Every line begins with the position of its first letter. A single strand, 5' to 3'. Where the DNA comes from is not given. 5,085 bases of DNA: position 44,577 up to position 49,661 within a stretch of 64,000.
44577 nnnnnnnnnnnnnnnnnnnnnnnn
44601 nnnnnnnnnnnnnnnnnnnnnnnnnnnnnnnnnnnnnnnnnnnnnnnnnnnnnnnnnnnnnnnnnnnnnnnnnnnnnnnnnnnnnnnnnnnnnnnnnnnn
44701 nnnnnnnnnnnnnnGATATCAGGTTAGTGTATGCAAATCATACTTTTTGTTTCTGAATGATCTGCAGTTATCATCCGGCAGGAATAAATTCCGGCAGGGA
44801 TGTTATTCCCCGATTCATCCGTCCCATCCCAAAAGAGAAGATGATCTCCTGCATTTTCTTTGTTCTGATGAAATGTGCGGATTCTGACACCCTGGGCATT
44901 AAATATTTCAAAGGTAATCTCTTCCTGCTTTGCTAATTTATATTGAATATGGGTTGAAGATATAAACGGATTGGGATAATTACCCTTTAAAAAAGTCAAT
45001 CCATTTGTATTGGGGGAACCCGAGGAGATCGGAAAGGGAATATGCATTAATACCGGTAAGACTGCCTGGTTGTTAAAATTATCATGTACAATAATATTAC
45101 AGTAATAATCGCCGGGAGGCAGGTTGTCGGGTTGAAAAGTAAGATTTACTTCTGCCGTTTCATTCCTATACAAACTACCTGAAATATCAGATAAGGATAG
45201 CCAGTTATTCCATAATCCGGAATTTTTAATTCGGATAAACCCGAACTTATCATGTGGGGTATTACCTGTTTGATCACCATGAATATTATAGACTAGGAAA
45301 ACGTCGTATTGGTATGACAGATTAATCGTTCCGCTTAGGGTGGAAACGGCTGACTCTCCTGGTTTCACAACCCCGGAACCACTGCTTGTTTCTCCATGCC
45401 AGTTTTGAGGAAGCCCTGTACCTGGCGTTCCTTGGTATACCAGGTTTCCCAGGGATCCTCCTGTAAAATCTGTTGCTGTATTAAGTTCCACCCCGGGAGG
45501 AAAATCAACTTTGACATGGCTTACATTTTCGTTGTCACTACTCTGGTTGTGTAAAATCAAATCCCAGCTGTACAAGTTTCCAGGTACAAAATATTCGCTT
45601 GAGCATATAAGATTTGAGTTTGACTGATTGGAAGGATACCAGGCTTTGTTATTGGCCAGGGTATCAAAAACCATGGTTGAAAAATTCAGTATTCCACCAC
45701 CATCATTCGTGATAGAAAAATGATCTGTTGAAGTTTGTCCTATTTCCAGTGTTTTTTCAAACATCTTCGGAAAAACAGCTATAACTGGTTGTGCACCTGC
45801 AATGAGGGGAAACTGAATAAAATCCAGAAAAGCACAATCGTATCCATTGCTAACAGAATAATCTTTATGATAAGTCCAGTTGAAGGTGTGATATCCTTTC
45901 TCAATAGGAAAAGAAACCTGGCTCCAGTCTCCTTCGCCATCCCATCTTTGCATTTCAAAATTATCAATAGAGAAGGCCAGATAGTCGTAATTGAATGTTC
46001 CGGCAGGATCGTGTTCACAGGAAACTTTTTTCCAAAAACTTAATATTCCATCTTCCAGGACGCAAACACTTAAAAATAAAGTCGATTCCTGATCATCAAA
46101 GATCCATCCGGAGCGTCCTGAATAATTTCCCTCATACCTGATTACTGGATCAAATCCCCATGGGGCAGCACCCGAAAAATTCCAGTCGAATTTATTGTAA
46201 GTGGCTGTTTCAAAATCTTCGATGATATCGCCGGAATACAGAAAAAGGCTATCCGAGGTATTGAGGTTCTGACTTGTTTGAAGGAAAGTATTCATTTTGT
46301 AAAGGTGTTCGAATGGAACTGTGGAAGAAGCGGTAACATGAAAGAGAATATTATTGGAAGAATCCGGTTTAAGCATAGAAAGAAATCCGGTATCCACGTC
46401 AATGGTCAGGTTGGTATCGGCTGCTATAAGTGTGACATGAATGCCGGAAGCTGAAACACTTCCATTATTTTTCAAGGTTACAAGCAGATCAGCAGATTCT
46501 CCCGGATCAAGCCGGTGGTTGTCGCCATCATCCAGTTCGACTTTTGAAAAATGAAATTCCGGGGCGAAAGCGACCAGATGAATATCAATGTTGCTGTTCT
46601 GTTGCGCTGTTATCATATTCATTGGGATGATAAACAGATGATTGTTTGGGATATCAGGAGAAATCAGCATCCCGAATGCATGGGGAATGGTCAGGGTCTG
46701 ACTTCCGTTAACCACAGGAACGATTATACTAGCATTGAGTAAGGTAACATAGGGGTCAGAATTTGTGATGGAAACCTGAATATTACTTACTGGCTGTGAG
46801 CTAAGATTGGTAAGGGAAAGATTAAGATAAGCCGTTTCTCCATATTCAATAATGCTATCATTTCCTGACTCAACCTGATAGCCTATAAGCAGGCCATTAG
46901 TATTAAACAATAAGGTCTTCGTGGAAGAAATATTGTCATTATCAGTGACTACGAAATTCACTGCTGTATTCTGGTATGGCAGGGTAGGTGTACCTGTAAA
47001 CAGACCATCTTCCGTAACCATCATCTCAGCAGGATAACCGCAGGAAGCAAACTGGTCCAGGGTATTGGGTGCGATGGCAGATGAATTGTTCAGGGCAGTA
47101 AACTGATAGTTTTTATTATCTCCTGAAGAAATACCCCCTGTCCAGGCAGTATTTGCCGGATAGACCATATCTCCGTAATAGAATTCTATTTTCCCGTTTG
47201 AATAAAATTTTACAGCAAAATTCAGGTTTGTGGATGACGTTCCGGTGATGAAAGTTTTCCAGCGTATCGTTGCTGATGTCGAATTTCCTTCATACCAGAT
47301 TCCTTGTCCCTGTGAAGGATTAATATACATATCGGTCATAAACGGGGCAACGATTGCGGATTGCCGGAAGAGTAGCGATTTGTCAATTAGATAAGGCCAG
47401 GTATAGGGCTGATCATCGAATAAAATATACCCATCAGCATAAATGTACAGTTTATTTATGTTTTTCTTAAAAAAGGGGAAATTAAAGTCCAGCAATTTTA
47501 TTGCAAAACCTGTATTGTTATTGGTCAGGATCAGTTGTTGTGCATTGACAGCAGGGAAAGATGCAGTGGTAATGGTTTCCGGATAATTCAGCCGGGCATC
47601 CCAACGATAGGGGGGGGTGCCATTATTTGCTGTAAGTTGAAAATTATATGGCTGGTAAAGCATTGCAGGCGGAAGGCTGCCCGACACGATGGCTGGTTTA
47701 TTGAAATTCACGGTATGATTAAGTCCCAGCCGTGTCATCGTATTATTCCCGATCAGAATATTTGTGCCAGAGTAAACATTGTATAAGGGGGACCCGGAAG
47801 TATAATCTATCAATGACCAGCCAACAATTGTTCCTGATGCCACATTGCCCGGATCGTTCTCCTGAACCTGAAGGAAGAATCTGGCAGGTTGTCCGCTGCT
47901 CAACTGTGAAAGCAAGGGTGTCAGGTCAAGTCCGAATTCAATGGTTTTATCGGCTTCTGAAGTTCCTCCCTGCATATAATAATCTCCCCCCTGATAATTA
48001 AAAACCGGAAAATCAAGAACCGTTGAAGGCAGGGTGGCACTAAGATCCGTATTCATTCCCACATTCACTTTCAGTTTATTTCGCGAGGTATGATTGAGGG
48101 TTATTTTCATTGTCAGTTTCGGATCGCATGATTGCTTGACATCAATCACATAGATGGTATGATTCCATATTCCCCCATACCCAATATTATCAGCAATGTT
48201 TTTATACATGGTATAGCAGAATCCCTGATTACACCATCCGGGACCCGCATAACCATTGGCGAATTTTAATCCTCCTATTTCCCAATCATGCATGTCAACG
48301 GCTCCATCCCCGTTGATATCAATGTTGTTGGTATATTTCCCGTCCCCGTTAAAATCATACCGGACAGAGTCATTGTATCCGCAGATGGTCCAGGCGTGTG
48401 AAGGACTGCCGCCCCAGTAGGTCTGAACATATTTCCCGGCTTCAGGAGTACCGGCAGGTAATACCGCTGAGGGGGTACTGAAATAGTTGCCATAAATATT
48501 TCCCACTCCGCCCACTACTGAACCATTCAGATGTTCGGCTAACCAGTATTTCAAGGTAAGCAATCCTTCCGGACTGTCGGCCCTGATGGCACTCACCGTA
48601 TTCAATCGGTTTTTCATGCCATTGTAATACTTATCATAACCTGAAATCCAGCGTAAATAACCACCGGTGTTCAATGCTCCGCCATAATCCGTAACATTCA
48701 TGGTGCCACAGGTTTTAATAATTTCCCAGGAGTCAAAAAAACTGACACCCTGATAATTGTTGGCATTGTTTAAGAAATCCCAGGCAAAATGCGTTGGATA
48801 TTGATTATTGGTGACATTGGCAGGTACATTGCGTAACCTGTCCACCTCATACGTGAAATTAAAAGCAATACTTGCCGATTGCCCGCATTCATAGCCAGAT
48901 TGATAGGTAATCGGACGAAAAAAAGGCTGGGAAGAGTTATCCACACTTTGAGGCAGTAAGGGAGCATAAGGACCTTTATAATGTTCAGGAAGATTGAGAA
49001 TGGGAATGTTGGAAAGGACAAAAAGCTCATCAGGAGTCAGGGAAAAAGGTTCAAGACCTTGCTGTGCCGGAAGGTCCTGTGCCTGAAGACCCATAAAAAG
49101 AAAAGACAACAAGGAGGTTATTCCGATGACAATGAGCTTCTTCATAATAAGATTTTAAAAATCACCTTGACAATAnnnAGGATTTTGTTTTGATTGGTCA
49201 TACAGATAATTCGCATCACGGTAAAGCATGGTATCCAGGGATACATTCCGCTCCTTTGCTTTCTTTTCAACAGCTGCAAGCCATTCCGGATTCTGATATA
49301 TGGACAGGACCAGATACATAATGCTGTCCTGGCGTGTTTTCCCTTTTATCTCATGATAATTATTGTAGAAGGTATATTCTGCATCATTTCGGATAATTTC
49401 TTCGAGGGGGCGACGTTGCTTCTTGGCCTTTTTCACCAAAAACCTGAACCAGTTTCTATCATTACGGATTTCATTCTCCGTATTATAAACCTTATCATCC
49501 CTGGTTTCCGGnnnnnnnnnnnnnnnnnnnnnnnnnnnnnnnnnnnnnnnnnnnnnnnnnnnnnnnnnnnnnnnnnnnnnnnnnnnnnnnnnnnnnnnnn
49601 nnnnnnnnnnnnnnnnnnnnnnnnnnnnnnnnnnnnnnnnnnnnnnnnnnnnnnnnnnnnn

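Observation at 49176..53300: MBOAT sandwiched between two divergent paralogs of an AlgJ/AlgX-like family with a non-canonical His motif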

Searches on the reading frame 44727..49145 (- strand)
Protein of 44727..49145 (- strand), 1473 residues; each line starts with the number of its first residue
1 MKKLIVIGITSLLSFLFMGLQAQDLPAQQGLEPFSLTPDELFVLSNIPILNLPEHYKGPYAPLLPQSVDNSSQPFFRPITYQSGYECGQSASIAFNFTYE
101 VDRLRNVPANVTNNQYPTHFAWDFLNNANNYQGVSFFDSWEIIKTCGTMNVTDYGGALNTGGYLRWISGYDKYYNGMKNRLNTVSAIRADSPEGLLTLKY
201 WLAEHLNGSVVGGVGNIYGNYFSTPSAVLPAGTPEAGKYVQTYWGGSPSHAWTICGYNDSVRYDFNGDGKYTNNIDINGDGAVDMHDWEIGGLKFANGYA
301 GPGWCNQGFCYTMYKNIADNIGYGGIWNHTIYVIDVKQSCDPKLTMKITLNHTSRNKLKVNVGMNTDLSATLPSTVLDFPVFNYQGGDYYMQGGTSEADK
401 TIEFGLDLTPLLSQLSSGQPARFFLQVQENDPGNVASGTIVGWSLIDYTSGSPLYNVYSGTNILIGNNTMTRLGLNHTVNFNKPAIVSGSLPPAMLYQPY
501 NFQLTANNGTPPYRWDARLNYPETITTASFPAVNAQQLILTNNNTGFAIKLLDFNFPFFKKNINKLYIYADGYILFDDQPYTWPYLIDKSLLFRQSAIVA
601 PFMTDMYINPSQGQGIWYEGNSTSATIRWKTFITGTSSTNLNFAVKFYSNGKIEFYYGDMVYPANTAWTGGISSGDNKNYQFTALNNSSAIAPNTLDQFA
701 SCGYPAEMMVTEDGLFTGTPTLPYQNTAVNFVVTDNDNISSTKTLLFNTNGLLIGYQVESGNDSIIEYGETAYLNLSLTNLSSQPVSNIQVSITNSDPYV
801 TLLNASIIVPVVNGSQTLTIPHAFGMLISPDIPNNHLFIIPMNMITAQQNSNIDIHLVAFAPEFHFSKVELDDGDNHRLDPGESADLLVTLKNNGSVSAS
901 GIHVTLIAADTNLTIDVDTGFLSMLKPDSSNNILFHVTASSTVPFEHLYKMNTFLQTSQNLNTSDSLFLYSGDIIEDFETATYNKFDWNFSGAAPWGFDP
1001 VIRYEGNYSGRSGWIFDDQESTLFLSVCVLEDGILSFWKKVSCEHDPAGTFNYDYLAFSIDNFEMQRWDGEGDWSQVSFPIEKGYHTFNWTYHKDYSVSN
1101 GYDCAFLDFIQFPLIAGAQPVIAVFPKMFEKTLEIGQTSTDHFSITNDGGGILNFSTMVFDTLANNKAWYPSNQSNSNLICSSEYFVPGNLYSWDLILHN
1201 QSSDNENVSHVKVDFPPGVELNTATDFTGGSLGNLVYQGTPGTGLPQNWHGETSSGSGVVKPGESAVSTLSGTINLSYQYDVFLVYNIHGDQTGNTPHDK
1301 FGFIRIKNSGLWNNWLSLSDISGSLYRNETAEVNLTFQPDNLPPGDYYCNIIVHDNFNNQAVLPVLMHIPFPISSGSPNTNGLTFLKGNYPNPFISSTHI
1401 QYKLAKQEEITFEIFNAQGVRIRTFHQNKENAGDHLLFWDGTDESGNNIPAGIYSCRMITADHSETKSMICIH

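Call 4: search_protein_families(library=pfam, proteins=[window:44727-49145:-], max_evalue=1)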
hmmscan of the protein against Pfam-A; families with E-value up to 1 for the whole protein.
window:44727-49145:- (1473 aa): 9 families
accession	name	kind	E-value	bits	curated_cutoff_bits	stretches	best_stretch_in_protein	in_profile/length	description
PF13860.13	FlgD_ig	-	6.2e-11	42.6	27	1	1400-1458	14-73/79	FlgD Ig-like domain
PF18962.6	Por_Secre_tail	-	2.6e-05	24.9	27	1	1390-1469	2-73/75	Secretion system C-terminal sorting domain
PF07705.17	CARDB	-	0.0041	17.8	22.7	1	879-940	15-72/101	CARDB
PF02883.26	Alpha_adaptinC2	-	0.011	16.5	27.6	1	744-813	3-68/111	Adaptin C-terminal domain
PF13585.12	CHU_C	-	0.023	15.2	27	1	1404-1459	23-71/86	CHU_C Type IX secretion signal domain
PF10633.15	NPCBM_assoc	-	0.047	14.3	24.4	0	767-794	2-29/78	NPCBM-associated, NEW3 domain of alpha-galactosidase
PF24507.1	Ig_CFAP65_4th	-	0.075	13.9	27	1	1315-1359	24-65/76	CFAP65, fourth Ig-like domain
PF14524.12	Wzt_C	-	0.14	12.6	30.4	1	1281-1358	33-110/143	Wzt C-terminal domain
PF00404.24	Dockerin_1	-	0.48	11.1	22.9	0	268-288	29-49/57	Dockerin type I domain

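Call 58: search_protein_families(library=ncbifam, proteins=[window:44727-49145:-], max_evalue=0.01)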
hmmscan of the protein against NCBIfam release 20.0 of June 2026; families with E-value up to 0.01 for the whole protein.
window:44727-49145:- (1473 aa): 7 families
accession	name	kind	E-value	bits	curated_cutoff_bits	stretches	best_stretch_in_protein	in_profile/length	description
TIGR04183.1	Por_Secre_tail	domain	4.4e-10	39.4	23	1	1390-1470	2-70/72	T9SS type A sorting domain-containing protein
NF005176.1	PRK06655.1-1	equivalog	1.9e-08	34.5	230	1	1406-1467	95-156/197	flagellar hook assembly protein FlgD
NF009277.0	PRK12634.1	equivalog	1.9e-05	24.9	333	1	1410-1468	124-182/221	flagellar basal body rod modification protein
NF053608.1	Lsa66_OmpA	equivalog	4.8e-05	22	700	1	1410-1469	179-237/581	fibronectin-binding adhesin Lsa66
NF009276.0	PRK12633.1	equivalog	0.00054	19.7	383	1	1408-1464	129-185/234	flagellar basal body rod modification protein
NF009452.0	PRK12812.1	equivalog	0.0034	16.6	258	1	1406-1464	150-210/289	flagellar basal body rod modification protein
NF038112.1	myxo_dep_M36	subfamily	0.0035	14.5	1500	0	761-817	876-935/1604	myxosortase-dependent M36 family metallopeptidase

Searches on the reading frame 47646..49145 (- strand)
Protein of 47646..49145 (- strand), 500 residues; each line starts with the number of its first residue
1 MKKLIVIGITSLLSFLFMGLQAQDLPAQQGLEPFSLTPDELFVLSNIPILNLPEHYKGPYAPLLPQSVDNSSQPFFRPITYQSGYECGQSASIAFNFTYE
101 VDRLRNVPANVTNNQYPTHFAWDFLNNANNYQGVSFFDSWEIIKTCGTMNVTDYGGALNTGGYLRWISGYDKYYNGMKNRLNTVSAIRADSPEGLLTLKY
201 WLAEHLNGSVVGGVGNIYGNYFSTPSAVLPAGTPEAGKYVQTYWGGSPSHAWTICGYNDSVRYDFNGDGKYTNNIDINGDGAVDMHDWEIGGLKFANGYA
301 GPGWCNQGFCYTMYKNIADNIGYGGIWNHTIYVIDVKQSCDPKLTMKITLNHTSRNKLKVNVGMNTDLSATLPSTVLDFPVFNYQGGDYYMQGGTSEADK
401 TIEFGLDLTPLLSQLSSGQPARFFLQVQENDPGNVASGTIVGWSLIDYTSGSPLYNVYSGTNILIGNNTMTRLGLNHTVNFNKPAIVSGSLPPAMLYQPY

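Call 57: search_solved_structures(query=window:47646-49145:-, max_evalue=1)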
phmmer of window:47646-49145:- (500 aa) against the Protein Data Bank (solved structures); distinct sequences matched with E-value up to 1: 1.
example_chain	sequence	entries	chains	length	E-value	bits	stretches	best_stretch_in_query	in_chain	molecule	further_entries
4zxa_W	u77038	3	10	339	0.4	12.3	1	419-488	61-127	Hydroquinone dioxygenase large subunit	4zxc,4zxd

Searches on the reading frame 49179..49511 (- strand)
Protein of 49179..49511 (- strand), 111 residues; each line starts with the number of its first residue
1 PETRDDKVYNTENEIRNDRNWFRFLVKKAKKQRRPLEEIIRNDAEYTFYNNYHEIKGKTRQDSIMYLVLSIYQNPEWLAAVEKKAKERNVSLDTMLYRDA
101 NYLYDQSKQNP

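Call 68: search_protein_families(library=pfam, proteins=[window:49179-49511:-], max_evalue=10)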
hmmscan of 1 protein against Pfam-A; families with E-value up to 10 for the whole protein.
seq(111 aa): 1 family
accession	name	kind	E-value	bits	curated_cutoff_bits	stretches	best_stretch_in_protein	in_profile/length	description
PF11570.13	E2R135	-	0.024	15.4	21.4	1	25-93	44-108/136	Coiled-coil receptor-binding R-domain of colicin E2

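Call 69: search_solved_structures(query=window:49179-49511:-, max_evalue=10)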
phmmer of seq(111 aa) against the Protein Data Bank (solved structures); distinct sequences matched with E-value up to 10: 2.
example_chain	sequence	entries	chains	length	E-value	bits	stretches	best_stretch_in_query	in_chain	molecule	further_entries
7svk_A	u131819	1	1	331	0.72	13.4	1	13-56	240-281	Choloylglycine hydrolase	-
3bbd_A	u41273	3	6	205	0.77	13.3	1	3-52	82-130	Ribosome biogenesis protein NEP1-like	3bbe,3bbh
